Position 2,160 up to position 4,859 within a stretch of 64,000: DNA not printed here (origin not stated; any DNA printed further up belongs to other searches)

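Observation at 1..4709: Tandem paralogous ~800-aa secreted, hyper-Cys-rich proteins; gene B ends in a PSCyt1-like CxxCH domain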

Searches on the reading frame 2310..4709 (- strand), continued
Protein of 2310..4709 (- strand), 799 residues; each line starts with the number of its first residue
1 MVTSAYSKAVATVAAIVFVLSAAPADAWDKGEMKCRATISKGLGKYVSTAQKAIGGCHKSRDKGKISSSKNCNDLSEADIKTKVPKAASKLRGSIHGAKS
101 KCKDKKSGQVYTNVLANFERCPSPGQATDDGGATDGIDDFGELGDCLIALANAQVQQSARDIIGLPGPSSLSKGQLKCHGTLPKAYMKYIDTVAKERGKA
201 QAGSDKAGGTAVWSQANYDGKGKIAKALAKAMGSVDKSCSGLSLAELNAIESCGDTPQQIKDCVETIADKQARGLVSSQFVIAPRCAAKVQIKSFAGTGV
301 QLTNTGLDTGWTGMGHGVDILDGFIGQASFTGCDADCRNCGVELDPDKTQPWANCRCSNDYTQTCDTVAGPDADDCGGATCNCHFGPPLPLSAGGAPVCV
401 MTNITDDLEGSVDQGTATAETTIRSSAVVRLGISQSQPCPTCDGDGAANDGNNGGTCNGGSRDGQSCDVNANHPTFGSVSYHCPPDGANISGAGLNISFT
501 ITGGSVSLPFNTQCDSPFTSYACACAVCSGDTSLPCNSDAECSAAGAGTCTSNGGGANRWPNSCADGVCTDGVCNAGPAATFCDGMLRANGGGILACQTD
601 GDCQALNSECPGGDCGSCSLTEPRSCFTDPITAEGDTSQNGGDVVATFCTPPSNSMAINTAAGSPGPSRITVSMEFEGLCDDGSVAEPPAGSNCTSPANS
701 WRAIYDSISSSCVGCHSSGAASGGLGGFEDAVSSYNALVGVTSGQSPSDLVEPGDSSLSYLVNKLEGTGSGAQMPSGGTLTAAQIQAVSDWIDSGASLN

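Call 43: fold_search(model_id=the predicted structure, library=pdb)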
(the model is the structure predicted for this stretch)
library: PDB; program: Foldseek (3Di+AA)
matches with E <= 10: 227; with E <= 0.001: 0
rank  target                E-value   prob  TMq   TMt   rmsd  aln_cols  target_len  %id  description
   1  7jh5_B                8.2e-02  0.38  0.09  0.21  22.5       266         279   10  Co-LOCKR: de novo designed protein switch (released 2020-09-02)
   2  7cbc_B                1.6e-01  0.23  0.08  0.18  22.3       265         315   12  Crystal structure of a de novo designed switch protein caging a hemagglutinin binder (released 2020-12-23)
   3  2wxu                  2.3e-01  0.04  0.07  0.11  21.4       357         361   12  Clostridium perfringens alpha-toxin strain NCTC8237 mutant T74I (released 2009-11-17)
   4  7cbc_A                2.4e-01  0.21  0.08  0.18  21.0       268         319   11  Crystal structure of a de novo designed switch protein caging a hemagglutinin binder (released 2020-12-23)
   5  7zjr                  3.7e-01  0.10  0.08  0.19  17.4       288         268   10  X-ray structure of the periplasmic region of PilJ from P. aeruginosa (released 2022-04-27)
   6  2wy6_C                5.2e-01  0.03  0.08  0.12  20.9       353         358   11  Clostridium perfringens alpha-toxin strain NCTC8237 mutant T74I (released 2009-11-24)
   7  1wp1_B                5.8e-01  0.05  0.08  0.12  32.4       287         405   14  Crystal structure of the drug-discharge outer membrane protein, OprM (released 2004-11-02)
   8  2wy6_A                6.0e-01  0.04  0.08  0.12  22.1       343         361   14  Clostridium perfringens alpha-toxin strain NCTC8237 mutant T74I (released 2009-11-24)
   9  7jh5_A                7.3e-01  0.07  0.07  0.14  21.9       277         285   10  Co-LOCKR: de novo designed protein switch (released 2020-09-02)
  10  6w08_B                7.3e-01  0.05  0.08  0.13  24.7       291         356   10  Crystal Structure of Motility Associated Killing Factor E from Vibrio cholerae (released 2020-03-11)
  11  8vp5_B                7.3e-01  0.03  0.06  0.07  25.2       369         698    9  Cryo-EM structure of the ABC transporter PCAT1 bound with ADP and Substrate (released 2024-10-30)
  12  3fwn_A                7.7e-01  0.08  0.09  0.14  18.2       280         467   12  Dimeric 6-phosphogluconate dehydrogenase complexed with 6-phosphogluconate and 2'-monophosphoadenosine-5'-diphosphate (released 2009-09-01)
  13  3lsn                  8.5e-01  0.09  0.09  0.19  22.1       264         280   13  Crystal structure of putative geranyltranstransferase from PSEUDOMONAS fluorescens PF-5 complexed with magnesium (released 2010-03-02)
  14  9jr6_A                8.9e-01  0.03  0.08  0.14  22.2       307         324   13  Complex structure of OsSPS3 with Aclonifen (released 2025-12-17)
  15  2zya_A                9.4e-01  0.08  0.10  0.15  17.1       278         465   12  Dimeric 6-phosphogluconate dehydrogenase complexed with 6-phosphogluconate (released 2009-09-01)
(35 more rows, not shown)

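Call 45: search_protein_representatives(alignment_id=A1)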
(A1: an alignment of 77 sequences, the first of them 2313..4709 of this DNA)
Query: 77 sequences, 730 profile positions. Proteins with E-value up to 0.001 (for the whole library): 2960; up to 1e-10: 1553; up to 1e-30: 634. The best 150 are listed.
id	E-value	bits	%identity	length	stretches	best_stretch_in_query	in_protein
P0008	0.0e+00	1099.4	-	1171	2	8-729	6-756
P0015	4.5e-258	874.6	-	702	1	1-696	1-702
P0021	3.0e-252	855.4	-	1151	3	278-673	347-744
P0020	7.6e-239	811.1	-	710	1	1-696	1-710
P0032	2.4e-230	783.0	-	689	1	1-675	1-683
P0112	7.4e-230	781.4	-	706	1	4-696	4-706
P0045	6.1e-228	775.0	-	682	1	1-696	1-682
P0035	2.9e-227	772.8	-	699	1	1-696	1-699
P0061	1.7e-224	763.6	-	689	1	8-696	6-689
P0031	7.7e-223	758.2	-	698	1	1-696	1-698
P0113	1.1e-218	744.4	-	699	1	1-696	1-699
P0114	2.0e-216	737.0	-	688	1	1-696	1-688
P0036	7.4e-214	728.5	-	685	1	1-696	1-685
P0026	3.7e-213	726.2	-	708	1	1-696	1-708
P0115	2.1e-212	723.6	-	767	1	12-725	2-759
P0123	1.9e-202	690.8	-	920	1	8-698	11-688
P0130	1.0e-195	668.5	-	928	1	12-729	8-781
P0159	2.8e-170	584.4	-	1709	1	10-697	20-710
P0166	3.0e-165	567.8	-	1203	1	11-706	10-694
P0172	1.6e-161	555.4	-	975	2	1-621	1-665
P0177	2.2e-155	535.2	-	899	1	34-696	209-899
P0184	2.4e-147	508.6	-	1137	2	320-720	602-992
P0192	2.4e-134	465.6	-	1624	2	13-700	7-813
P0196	3.6e-132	458.4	-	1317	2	12-672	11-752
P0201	6.2e-127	441.1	-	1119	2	279-696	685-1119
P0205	2.9e-125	435.6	-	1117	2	132-696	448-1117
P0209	3.8e-124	431.9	-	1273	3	280-696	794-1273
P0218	3.0e-120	419.0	-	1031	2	258-696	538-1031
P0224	7.3e-119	414.4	-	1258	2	188-723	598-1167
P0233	3.9e-112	392.2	-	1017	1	262-675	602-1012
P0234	1.4e-111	390.3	-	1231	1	279-693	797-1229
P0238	1.5e-109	383.7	-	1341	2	297-695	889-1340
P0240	3.1e-108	379.3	-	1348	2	278-698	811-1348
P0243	1.9e-107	376.7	-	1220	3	370-696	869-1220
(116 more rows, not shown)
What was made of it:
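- There are 2,960 50%-identity cluster representatives at E <= 1e-3 and 634 at E <= 1e-30 (call 45). The module is often C-terminal in large secreted proteins (call 45).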

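Call 46: search_protein_families(library=pfam, proteins=[P0159, P0192, P0166, P0196, P0234, P0238, P0240], max_evalue=0.001)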
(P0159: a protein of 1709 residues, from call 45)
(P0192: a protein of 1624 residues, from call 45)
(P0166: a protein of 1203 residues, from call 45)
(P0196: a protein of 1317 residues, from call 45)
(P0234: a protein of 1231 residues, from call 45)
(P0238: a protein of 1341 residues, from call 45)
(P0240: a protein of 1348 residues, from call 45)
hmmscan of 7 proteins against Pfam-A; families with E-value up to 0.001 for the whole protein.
P0159 (1709 aa): 4 families
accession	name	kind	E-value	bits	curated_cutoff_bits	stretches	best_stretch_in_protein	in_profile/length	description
PF00963.24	Cohesin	-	8.2e-17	62.1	24.1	2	1501-1625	8-134/139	Cohesin domain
PF07603.17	Lcl_C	-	9.1e-16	58.6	34.9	1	1021-1183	1-117/117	Lcl C-terminal domain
PF13948.11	DUF4215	-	1.5e-06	28.9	27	2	706-738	15-47/47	Domain of unknown function (DUF4215)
PF00526.23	Dicty_CTDC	-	2.7e-06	27.5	27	2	1251-1272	1-22/24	Dictyostelium (slime mold) repeat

P0192 (1624 aa): 0 families

P0166 (1203 aa): 2 families
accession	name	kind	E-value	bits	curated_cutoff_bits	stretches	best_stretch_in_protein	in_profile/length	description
PF13948.11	DUF4215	-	0.00061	20.5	27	0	776-801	12-36/47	Domain of unknown function (DUF4215)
PF07588.17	DUF1554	-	0.00071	19.9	27.5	0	1018-1063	7-52/136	Protein of unknown function (DUF1554)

P0196 (1317 aa): 0 families

P0234 (1231 aa): 1 family
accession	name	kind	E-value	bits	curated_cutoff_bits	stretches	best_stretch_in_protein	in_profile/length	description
PF13948.11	DUF4215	-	4.6e-25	88.1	27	3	754-786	16-46/47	Domain of unknown function (DUF4215)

P0238 (1341 aa): 1 family
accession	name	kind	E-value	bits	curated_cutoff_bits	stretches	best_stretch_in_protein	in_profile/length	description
PF13948.11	DUF4215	-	5.7e-12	46.2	27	1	399-429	18-46/47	Domain of unknown function (DUF4215)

P0240 (1348 aa): 0 families

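Call 48: search_protein_families(library=pfam, proteins=[P0209, P0201, P0205, P0218, P0233, P0224, P0184, P0243], max_evalue=0.001)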
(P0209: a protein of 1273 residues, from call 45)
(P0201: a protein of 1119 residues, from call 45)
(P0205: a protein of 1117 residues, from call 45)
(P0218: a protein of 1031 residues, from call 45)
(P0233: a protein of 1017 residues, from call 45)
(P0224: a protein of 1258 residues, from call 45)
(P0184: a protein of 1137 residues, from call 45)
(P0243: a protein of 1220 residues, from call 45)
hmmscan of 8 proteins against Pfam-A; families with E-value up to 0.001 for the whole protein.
P0209 (1273 aa): 0 families

P0201 (1119 aa): 1 family
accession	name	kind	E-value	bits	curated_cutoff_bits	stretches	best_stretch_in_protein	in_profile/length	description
PF13948.11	DUF4215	-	4.5e-26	91.3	27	3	346-373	21-46/47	Domain of unknown function (DUF4215)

P0205 (1117 aa): 0 families

P0218 (1031 aa): 1 family
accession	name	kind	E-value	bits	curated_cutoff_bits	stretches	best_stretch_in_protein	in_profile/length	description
PF13948.11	DUF4215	-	3.9e-10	40.3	27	1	511-543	16-46/47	Domain of unknown function (DUF4215)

P0233 (1017 aa): 3 families
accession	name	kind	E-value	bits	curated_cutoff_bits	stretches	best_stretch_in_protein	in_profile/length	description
PF13229.12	Beta_helix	-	2.5e-12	47.2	25.9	1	172-344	11-157/158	Right handed beta helix region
PF02415.23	Chlam_PMP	-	1.9e-09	37.2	20.6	0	281-299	1-19/19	Chlamydia polymorphic membrane protein (Chlamydia_PMP) repeat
PF05048.19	NosD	-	2.1e-05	24.5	23.6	0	201-305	69-164/212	Periplasmic copper-binding protein (NosD)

P0224 (1258 aa): 0 families

P0184 (1137 aa): 0 families

P0243 (1220 aa): 1 family
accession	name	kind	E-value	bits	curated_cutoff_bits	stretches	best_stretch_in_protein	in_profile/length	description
PF13948.11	DUF4215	-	5.3e-08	33.5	27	0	312-338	21-46/47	Domain of unknown function (DUF4215)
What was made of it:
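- On DUF4215 / Myxococcus cysteine-rich repeat: Present only as a fusion partner in other family members (calls 46, 48).
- Those larger proteins carry DUF4215, Cohesin, Lcl_C or beta-helix/PMP domains (calls 46, 48).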

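Call 52: find_related_loci(query=A3, collection=genome_contigs, flank=6000)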
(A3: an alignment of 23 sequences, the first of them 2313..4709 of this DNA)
Query A3 (799 aa) in genome_contigs; peptide patterns used: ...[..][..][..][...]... (x = any residue, [..] = any of these).
21 stretches matched a pattern; 16 encode a relative of the query (tblastn E <= 1e-3); 15 distinct loci.
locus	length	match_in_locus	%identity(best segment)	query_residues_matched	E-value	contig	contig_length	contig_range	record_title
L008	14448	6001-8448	69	1-799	0e+0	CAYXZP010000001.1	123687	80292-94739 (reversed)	MAG TPA_asm: uncultured Myxococcales bacterium isolate SRP092902_co1_85 genome assembly, contig: NODE_75_length_123687_c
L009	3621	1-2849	53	1-694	0e+0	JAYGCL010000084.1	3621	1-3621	MAG: Deltaproteobacteria bacterium isolate OC6_4000m_MAG_306 OC6_4000m_contig_2008299, whole genome shotgun sequence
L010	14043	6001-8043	52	20-702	0e+0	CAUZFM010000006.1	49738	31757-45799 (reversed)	MAG: uncultured Candidatus Binatia bacterium isolate CB21_323.63 genome assembly, contig: Ga0302123_10000176, whole geno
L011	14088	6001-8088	48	5-694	0e+0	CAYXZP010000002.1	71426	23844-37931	MAG TPA_asm: uncultured Myxococcales bacterium isolate SRP092902_co1_85 genome assembly, contig: NODE_296_length_71426_c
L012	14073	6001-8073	51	2-694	0e+0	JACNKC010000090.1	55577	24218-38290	MAG: Proteobacteria bacterium isolate NIOZ-UU50 NIOZ-UU_NODE_534_length_55577_cov_10.0562, whole genome shotgun sequence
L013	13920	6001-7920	53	9-647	0e+0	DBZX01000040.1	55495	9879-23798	MAG TPA_asm: bacterium UBP10_UBA1149 isolate UBA1149 UBA1149_contig_21366, whole genome shotgun sequence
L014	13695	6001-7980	42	32-694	5e-147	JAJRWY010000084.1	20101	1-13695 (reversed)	MAG: Candidatus Binatota bacterium isolate Dive96_bin2.95 k141_1170403, whole genome shotgun sequence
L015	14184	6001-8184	40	1-704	1e-137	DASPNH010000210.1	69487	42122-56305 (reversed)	MAG TPA_asm: Candidatus Binatia bacterium isolate SMAG_U12116 k141_199757, whole genome shotgun sequence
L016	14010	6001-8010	40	24-694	2e-135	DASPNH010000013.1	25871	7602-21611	MAG TPA_asm: Candidatus Binatia bacterium isolate SMAG_U12116 k141_275945, whole genome shotgun sequence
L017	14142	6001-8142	40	1-703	2e-130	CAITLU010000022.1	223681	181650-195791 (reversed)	uncultured bacterium isolate LJ-5-9m_bin-0318 genome assembly, contig: bin-0318:22/67, whole genome shotgun sequence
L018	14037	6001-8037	39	11-694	3e-132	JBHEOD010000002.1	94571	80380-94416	MAG: Candidatus Binatia bacterium isolate S6_bin.16.strict S6_NODE_2, whole genome shotgun sequence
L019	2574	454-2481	32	3-703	7e-86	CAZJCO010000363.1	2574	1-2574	MAG TPA_asm: uncultured Myxococcales bacterium isolate binchicken_co275_90 genome assembly, contig: NODE_97366_length_25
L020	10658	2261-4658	40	2-714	6e-79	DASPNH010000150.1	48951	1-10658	MAG TPA_asm: Candidatus Binatia bacterium isolate SMAG_U12116 k141_256815, whole genome shotgun sequence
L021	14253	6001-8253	41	1-694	6e-76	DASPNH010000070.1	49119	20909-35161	MAG TPA_asm: Candidatus Binatia bacterium isolate SMAG_U12116 k141_182784, whole genome shotgun sequence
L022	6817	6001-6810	34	33-299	9e-33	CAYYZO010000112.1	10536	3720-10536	MAG TPA_asm: uncultured Myxococcales bacterium isolate SRP287453_co1_193 genome assembly, contig: NODE_12039_length_1053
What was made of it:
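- Taxonomy: Binatia, Binatota and UBP10 MAGs, plus MAGs their submitters labelled Myxococcales, Deltaproteobacteria or Proteobacteria (call 52).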

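Call 66: list_cluster_members(proteins=[P0159, P0192, P0166, P0233, P0234, P0098, P0008, P0196, P0240, P0002])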
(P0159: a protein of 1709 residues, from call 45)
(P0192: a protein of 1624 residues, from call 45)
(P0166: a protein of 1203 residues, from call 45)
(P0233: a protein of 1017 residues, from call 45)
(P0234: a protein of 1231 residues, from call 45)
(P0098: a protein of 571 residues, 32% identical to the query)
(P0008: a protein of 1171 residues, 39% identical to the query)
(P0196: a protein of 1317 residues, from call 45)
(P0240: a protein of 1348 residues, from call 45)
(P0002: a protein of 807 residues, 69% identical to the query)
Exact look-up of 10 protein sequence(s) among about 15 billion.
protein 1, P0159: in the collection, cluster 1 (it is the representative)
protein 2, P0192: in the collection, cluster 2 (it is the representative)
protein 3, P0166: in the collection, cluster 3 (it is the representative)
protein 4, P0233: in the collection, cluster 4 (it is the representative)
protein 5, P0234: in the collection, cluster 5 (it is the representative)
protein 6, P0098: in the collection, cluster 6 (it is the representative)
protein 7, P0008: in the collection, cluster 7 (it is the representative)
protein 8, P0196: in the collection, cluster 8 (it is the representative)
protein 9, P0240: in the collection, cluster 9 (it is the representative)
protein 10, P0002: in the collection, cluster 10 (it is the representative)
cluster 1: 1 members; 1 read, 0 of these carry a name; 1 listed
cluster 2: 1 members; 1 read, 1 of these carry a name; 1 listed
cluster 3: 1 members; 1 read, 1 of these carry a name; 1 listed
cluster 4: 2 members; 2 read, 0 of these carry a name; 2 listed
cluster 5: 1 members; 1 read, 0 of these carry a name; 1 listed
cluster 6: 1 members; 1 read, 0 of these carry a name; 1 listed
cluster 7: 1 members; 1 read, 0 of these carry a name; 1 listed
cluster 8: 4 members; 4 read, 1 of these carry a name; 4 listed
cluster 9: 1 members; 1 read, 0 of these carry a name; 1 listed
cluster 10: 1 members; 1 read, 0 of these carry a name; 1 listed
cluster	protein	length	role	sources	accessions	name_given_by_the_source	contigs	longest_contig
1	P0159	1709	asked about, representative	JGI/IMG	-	-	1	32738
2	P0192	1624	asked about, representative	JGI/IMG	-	hypothetical protein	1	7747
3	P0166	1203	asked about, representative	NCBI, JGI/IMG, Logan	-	hypothetical protein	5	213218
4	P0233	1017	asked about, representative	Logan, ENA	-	-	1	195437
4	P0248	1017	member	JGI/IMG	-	-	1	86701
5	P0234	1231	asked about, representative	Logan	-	-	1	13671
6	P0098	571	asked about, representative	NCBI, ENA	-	-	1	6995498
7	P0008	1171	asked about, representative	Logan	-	-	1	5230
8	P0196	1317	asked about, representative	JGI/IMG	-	-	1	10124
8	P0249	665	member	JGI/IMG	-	hypothetical protein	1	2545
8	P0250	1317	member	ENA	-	-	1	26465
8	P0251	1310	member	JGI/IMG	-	-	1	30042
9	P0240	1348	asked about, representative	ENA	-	-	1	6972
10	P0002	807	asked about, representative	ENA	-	-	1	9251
